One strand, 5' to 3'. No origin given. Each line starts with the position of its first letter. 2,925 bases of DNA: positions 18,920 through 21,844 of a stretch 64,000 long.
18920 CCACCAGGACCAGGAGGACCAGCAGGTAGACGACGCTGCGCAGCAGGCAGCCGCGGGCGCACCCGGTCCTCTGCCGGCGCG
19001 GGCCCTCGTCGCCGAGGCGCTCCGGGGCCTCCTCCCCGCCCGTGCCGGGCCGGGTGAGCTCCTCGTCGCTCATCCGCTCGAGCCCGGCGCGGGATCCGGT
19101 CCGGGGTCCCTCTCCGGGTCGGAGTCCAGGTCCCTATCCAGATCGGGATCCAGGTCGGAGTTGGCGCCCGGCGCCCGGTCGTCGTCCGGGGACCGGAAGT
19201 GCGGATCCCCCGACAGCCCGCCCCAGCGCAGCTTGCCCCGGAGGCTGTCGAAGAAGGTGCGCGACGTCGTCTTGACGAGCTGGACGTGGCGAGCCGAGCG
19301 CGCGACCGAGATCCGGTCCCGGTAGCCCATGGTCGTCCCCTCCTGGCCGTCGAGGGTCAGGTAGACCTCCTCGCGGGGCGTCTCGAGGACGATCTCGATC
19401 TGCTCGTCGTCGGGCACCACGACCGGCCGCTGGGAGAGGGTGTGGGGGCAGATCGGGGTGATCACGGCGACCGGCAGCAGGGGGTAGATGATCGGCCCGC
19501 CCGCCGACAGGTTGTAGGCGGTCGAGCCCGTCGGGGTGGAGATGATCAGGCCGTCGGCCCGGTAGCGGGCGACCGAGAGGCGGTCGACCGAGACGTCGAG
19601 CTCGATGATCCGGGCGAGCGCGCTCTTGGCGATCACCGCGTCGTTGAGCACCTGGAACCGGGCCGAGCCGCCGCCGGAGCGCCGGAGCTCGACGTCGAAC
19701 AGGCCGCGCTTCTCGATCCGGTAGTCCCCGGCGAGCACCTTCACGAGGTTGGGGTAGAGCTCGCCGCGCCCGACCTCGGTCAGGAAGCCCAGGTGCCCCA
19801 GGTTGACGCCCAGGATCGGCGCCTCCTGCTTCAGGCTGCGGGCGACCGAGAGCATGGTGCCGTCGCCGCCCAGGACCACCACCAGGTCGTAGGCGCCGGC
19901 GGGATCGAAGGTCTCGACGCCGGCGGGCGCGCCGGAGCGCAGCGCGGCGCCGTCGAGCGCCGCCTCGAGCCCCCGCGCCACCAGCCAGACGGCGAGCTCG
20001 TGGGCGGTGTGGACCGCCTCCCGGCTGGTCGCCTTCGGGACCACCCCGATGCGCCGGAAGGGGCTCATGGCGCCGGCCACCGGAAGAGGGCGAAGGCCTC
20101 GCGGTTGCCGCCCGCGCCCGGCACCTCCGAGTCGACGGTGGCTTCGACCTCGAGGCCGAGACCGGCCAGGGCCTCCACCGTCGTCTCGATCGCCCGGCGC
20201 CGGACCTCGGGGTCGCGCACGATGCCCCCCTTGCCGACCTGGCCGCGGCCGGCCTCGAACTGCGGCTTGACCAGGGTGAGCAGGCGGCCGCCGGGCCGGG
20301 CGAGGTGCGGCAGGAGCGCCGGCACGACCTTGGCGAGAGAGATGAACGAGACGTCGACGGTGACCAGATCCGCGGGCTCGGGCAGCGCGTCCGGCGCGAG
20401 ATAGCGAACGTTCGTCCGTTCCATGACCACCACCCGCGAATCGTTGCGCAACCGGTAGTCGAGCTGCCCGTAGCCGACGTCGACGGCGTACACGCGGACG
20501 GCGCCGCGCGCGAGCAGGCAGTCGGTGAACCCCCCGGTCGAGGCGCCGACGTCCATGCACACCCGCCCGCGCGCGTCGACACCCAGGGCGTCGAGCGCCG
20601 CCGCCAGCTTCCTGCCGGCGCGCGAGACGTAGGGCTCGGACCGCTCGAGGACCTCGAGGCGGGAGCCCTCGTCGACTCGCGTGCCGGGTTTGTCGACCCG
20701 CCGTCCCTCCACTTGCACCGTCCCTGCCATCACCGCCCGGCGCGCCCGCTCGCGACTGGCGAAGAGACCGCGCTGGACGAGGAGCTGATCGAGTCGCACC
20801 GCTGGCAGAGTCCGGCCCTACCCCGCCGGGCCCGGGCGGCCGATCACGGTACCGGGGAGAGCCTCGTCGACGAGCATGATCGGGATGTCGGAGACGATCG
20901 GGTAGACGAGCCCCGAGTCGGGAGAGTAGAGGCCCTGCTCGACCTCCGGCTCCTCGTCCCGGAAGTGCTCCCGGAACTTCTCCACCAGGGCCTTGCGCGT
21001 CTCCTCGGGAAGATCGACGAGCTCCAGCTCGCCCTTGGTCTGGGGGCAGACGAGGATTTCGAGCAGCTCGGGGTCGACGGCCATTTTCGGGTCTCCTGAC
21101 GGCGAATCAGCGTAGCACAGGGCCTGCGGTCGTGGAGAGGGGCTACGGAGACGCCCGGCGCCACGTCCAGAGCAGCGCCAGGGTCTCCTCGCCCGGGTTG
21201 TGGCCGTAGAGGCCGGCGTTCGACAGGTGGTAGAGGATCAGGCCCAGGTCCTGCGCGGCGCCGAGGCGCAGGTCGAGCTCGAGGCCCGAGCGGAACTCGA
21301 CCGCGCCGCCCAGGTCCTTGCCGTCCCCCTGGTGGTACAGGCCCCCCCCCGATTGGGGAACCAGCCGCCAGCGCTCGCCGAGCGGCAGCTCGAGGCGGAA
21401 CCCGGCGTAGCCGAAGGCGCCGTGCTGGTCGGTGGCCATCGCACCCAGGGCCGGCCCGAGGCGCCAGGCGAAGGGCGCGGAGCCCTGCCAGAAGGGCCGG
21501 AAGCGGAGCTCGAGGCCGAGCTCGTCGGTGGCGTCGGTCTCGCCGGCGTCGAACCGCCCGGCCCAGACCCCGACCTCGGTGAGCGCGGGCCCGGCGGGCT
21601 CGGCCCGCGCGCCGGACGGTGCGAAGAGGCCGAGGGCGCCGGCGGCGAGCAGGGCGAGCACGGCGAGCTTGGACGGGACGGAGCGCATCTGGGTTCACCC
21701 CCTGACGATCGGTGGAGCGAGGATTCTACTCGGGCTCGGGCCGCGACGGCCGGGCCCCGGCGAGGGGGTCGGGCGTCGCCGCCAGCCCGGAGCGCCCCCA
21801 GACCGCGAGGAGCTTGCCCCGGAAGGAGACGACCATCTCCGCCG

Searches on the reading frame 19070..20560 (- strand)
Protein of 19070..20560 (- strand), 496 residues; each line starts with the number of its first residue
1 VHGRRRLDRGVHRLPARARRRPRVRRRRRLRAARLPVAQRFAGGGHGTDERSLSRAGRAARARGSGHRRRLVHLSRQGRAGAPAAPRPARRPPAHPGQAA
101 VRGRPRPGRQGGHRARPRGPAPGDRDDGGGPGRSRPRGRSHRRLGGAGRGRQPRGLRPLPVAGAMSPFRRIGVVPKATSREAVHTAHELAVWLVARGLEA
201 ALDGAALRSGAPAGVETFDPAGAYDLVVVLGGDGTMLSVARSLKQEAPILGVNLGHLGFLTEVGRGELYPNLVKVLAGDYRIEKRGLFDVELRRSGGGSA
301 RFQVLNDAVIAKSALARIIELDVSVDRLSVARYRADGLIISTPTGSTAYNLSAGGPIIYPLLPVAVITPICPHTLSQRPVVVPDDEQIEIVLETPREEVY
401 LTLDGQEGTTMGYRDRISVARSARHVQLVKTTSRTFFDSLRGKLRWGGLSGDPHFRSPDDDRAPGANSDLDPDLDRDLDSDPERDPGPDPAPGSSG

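Call 31: search_protein_families(library=pfam, proteins=[window:19070-20560:-], max_evalue=0.001)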
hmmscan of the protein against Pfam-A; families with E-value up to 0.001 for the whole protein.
window:19070-20560:- (496 aa): 3 families
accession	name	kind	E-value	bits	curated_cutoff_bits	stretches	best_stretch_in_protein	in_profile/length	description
PF20143.4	NAD_kinase_C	-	2.8e-34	118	23.7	1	305-430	1-125/126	ATP-NAD kinase C-terminal domain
PF01513.26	NAD_kinase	-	2.3e-17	64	25.5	1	172-280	2-130/130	ATP-NAD kinase N-terminal domain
PF00781.29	DAGK_cat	-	0.00077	19.5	23.6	0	222-251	54-85/125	Diacylglycerol kinase catalytic domain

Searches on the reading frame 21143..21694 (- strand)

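Call 31: search_protein_families(library=pfam, proteins=[window:21143-21694:-], max_evalue=0.001)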
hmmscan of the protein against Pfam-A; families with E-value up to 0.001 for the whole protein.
window:21143-21694:- (183 aa): 1 family
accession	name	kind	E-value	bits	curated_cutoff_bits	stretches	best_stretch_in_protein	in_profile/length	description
PF09411.16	PagL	-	5.2e-14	53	23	1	61-178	5-135/136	Lipid A 3-O-deacylase (PagL)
